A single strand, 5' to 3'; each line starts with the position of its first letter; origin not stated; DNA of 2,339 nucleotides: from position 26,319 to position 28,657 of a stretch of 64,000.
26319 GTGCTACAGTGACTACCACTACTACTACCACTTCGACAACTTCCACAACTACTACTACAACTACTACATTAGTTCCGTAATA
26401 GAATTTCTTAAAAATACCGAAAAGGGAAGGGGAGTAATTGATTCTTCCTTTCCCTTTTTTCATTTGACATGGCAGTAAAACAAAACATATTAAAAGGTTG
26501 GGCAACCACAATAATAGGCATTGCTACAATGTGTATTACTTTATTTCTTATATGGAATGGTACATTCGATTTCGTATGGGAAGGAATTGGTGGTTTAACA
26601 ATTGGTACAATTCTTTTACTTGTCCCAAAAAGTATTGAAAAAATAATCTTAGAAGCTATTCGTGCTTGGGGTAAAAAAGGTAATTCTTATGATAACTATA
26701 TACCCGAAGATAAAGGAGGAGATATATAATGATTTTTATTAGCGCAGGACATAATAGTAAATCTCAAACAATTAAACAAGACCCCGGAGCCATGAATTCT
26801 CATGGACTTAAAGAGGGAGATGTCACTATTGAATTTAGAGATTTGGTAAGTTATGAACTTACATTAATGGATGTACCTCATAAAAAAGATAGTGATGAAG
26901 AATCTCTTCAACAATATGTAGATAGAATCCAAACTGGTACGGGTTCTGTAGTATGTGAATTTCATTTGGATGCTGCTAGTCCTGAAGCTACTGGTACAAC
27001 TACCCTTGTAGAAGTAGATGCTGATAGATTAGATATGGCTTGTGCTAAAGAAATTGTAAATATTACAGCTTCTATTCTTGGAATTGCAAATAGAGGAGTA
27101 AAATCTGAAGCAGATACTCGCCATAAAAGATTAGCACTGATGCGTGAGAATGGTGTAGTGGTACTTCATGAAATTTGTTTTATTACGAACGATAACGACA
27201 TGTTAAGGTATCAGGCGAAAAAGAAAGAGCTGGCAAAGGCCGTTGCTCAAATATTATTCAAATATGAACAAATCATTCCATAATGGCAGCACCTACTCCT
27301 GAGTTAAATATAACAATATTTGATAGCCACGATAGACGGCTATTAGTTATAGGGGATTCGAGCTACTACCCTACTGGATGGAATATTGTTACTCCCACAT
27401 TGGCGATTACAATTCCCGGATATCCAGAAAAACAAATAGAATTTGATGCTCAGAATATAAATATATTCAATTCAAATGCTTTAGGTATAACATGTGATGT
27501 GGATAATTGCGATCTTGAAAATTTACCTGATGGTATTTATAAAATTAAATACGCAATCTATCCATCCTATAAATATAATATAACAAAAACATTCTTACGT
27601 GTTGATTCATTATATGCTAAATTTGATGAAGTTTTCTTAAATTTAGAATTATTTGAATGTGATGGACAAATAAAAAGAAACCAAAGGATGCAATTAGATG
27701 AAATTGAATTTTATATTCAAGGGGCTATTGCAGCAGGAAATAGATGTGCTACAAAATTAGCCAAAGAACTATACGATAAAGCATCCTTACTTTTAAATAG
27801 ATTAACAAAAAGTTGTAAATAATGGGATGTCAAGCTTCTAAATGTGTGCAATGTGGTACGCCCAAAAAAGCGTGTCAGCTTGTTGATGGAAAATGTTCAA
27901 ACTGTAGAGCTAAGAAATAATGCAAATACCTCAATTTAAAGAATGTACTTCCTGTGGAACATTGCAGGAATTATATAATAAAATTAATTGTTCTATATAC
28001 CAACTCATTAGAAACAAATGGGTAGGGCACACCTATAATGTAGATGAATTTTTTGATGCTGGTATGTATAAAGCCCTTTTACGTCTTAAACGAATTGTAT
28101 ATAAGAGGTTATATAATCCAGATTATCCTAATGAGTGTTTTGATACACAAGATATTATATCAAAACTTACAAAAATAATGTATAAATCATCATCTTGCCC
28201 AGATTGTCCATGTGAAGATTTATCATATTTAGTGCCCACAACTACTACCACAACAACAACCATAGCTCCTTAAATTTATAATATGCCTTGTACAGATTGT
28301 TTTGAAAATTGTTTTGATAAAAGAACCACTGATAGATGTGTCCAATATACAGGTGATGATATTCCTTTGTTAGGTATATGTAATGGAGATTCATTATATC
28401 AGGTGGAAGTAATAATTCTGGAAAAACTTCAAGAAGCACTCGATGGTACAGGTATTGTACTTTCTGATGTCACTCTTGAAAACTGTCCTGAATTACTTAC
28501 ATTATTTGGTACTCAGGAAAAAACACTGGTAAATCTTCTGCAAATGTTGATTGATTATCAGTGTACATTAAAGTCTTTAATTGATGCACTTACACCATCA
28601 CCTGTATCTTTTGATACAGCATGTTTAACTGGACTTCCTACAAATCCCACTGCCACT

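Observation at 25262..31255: Receptor-binding module of consecutive Cys-rich proteins sharing C-x-D-C motifs and poly-Thr linkers, with an embedded lysis pair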

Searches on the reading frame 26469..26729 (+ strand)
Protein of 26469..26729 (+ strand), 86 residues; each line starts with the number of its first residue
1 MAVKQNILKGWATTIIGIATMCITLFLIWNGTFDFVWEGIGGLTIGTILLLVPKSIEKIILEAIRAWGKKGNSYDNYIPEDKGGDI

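Call 3: search_protein_families(library=pfam, proteins=[window:26469-26729:+], max_evalue=0.1)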
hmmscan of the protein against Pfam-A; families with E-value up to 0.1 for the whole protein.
window:26469-26729:+ (86 aa): 1 family
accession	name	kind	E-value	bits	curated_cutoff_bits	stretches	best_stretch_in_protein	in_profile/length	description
PF06738.18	ThrE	-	0.051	13.5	26.3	1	4-54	127-177/241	Putative threonine/serine exporter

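Call 4: search_protein_families(library=phrogs, proteins=[window:26469-26729:+], max_evalue=0.01)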
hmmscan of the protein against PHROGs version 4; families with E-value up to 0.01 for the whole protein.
window:26469-26729:+ (86 aa): 0 families

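Call 90: search_protein_families(library=pfam, proteins=[window:26469-26726:+], max_evalue=0.01)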
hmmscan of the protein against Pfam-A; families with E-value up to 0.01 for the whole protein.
window:26469-26726:+ (86 aa): 0 families

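Call 91: search_protein_families(library=phrogs, proteins=[window:26469-26726:+], max_evalue=0.01)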
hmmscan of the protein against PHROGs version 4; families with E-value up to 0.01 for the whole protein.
window:26469-26726:+ (86 aa): 0 families
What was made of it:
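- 26469..26729 (+): Holin-like small membrane protein (two hydrophobic spans, charged C-terminus). Lineage-specific. No family match (calls 3, 90, 91).
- On Holin-endolysin cassette: No holin family match (calls 90, 91).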

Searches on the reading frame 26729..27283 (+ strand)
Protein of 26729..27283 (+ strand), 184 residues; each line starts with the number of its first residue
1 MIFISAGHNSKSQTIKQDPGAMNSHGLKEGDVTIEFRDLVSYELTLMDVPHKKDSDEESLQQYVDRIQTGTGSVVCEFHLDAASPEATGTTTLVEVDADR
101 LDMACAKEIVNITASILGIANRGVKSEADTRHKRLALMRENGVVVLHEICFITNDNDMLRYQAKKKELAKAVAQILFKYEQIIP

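Call 3: search_protein_families(library=pfam, proteins=[window:26729-27283:+], max_evalue=0.1)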
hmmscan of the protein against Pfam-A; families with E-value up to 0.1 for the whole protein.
window:26729-27283:+ (184 aa): 2 families
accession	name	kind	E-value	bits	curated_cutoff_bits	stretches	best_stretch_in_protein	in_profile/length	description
PF01520.23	Amidase_3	-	1.5e-15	58.1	27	1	2-174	1-170/174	N-acetylmuramoyl-L-alanine amidase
PF15460.11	SAS4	-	0.023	15.2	24.4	1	136-181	43-88/99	Something about silencing, SAS, complex subunit 4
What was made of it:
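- Checked: 26729-27283 is Amidase_3 (Pfam 1.5e-15, 58 bits against a cut-off of 27; call 3).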

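Call 4: search_protein_families(library=phrogs, proteins=[window:26729-27283:+], max_evalue=0.01)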
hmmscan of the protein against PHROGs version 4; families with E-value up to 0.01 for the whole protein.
window:26729-27283:+ (184 aa): 4 families
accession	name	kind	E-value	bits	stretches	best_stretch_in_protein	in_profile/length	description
phrog_435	-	lysis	8.1e-31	108.6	1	2-180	115-285/556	endolysin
phrog_2742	-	lysis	1.7e-16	61.6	1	2-178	4-179/318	endolysin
phrog_489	-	lysis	6.2e-13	49.4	1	74-174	250-346/459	endolysin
phrog_12727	-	lysis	9.9e-06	26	1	2-179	165-341/393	endolysin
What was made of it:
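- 26729..27283 (+): Single-domain Amidase_3 endolysin. Lineage-specific insert. It overlaps both neighbouring genes by 1 nt. Pfam 1.5e-15; PHROG endolysin 8e-31 (calls 3, 4).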

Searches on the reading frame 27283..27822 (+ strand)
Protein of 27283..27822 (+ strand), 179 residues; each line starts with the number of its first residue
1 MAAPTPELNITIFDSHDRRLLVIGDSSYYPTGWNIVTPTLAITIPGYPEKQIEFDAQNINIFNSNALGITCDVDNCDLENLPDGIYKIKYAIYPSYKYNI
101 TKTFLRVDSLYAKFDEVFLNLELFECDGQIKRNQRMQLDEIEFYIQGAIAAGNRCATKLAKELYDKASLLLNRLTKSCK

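Call 3: search_protein_families(library=pfam, proteins=[window:27283-27822:+], max_evalue=0.1)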
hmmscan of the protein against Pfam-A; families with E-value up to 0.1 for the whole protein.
window:27283-27822:+ (179 aa): 1 family
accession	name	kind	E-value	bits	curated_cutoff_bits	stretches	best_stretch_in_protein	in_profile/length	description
PF07384.17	DUF1497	-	0.043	14.1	27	0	124-137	7-20/35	Protein of unknown function (DUF1497)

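Call 4: search_protein_families(library=phrogs, proteins=[window:27283-27822:+], max_evalue=0.01)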
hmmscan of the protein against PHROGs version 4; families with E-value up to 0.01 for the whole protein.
window:27283-27822:+ (179 aa): 1 family
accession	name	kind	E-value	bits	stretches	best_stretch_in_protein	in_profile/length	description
phrog_31752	-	head and packaging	6.6e-05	23.7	1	39-172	38-165/171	virion structural protein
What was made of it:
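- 27283..27822 (+): Probable tail-hub protein A (fibre-docking hub, crAss001 gp38 type). Conserved Cys at 126, 155 and 178; relatives end in a C-terminal CxC. PHROG virion structural protein 6.6e-5 (call 4).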

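Call 44: search_solved_structures(query=A5, max_evalue=10, show_alignments=2)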
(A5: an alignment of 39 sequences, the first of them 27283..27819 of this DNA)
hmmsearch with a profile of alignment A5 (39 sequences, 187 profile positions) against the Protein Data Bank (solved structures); distinct sequences matched with E-value up to 10: 0.

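Call 68: search_protein_representatives(protein=window:27283-27819:+)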
Query: 179 residues. Proteins with E-value up to 0.001 (for the whole library): 368; up to 1e-10: 144; up to 1e-30: 28. The best 150 are listed.
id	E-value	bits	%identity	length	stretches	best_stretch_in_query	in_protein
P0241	6.1e-57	208.5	58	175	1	5-174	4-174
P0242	2.8e-49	183.6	50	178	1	5-171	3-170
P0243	4.5e-47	176.4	51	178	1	4-176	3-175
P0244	8.3e-44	165.7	45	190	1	1-177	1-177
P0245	1.1e-43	165.3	45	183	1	1-175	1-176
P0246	2.6e-42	160.9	43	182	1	1-174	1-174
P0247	3.2e-42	160.6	49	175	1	6-178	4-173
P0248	9.8e-42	159.0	45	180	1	5-171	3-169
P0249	6.0e-41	156.5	47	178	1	5-176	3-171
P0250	1.8e-40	154.9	44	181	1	1-174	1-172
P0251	3.5e-40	154.0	46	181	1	5-177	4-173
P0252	6.1e-40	153.2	42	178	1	5-176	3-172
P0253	8.8e-40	152.6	44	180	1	5-173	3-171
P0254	5.4e-38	146.8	42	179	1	5-173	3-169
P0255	7.1e-36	139.9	44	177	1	1-178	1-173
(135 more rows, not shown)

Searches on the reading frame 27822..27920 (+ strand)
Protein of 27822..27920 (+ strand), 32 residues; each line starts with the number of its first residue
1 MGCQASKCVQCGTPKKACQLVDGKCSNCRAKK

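Call 3: search_protein_families(library=pfam, proteins=[window:27822-27920:+], max_evalue=0.1)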
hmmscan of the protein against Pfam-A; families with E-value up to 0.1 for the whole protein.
window:27822-27920:+ (32 aa): 1 family
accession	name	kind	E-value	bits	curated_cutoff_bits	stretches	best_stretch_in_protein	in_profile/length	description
PF00641.23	Zn_ribbon_RanBP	-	0.0034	17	27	1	5-16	18-29/30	Zn-finger in Ran binding protein and others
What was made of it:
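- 27822..27920 (+): 32-aa zinc-ribbon-like microprotein (6 Cys; two CxxC knuckles 13 residues apart; basic tail). Weak Pfam Zn_ribbon_RanBP match, 17 bits, below cut-off (call 3).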

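Call 4: search_protein_families(library=phrogs, proteins=[window:27822-27920:+], max_evalue=0.01)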
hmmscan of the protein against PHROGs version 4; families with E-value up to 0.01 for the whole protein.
window:27822-27920:+ (32 aa): 0 families

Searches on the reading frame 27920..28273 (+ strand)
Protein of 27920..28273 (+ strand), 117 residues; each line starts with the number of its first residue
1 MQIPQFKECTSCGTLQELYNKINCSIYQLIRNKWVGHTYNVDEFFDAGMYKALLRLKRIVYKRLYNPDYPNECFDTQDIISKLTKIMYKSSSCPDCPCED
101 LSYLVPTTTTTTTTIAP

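Call 3: search_protein_families(library=pfam, proteins=[window:27920-28273:+], max_evalue=0.1)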
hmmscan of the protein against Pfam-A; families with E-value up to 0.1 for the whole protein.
window:27920-28273:+ (117 aa): 0 families

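Call 4: search_protein_families(library=phrogs, proteins=[window:27920-28273:+], max_evalue=0.01)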
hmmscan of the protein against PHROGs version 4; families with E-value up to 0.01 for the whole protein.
window:27920-28273:+ (117 aa): 0 families

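Call 45: search_solved_structures(query=A6, max_evalue=10)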
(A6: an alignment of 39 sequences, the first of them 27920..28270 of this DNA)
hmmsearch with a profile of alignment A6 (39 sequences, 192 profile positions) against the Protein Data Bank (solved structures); distinct sequences matched with E-value up to 10: 0.

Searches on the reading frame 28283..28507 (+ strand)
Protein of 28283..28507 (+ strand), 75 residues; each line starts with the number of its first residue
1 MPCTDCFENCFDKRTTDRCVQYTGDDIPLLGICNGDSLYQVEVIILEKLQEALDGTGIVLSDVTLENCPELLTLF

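Call 82: search_solved_structures(query=A7, max_evalue=10)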
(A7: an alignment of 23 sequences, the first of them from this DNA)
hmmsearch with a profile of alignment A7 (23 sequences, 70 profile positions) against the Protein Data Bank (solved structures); distinct sequences matched with E-value up to 10: 6.
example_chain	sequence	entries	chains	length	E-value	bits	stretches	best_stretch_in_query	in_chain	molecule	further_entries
5cwb_A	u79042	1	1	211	0.26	14.4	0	30-67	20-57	Designed helical repeat protein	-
2z8u_A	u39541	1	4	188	0.84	12.7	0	29-64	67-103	TATA-box-binding protein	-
7mwr_B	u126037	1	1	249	0.85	12.7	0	30-67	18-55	LHD101B4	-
4fk7_A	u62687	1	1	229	0.97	12.6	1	25-65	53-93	Putative ADP-ribosyltransferase Certhrax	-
4nl9_C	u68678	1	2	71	1.7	11.7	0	29-51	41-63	Ankyrin repeat and SAM domain-containing protein 6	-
6z35_A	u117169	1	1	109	4.9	10.3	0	39-57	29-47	Maquette 2-1ip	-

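Call 95: find_homologous_proteins(query=A7, max_evalue=0.001)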
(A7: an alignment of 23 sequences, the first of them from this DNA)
Query A7 (23 sequences) (75 aa, profile of the alignment): 78 proteins with E <= 0.001 among 173 candidates.
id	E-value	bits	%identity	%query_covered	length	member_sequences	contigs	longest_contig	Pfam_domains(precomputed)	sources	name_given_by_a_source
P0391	2.1e-16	77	42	48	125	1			-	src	-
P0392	5.3e-16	76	31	65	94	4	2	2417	-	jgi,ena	jgi:hypothetical protein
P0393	3.0e-15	74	27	79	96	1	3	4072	-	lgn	-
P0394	1.0e-14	72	33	57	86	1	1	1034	-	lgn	-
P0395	1.1e-14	72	36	48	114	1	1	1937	-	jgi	-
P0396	1.1e-14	72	30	75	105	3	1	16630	-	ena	-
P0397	1.4e-14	71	35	53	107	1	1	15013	-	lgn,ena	-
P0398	1.7e-14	71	29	69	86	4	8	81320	-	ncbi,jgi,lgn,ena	jgi:hypothetical protein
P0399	1.8e-14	71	31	72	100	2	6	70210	-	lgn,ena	-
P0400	2.2e-14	71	29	51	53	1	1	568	-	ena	-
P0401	2.6e-14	71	39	37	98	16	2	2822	-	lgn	-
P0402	9.9e-14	69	-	-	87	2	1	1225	-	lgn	-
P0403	2.5e-13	67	30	75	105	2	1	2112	-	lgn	-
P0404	2.5e-13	67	30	53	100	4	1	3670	-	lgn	-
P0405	4.0e-13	67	32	75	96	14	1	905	-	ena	-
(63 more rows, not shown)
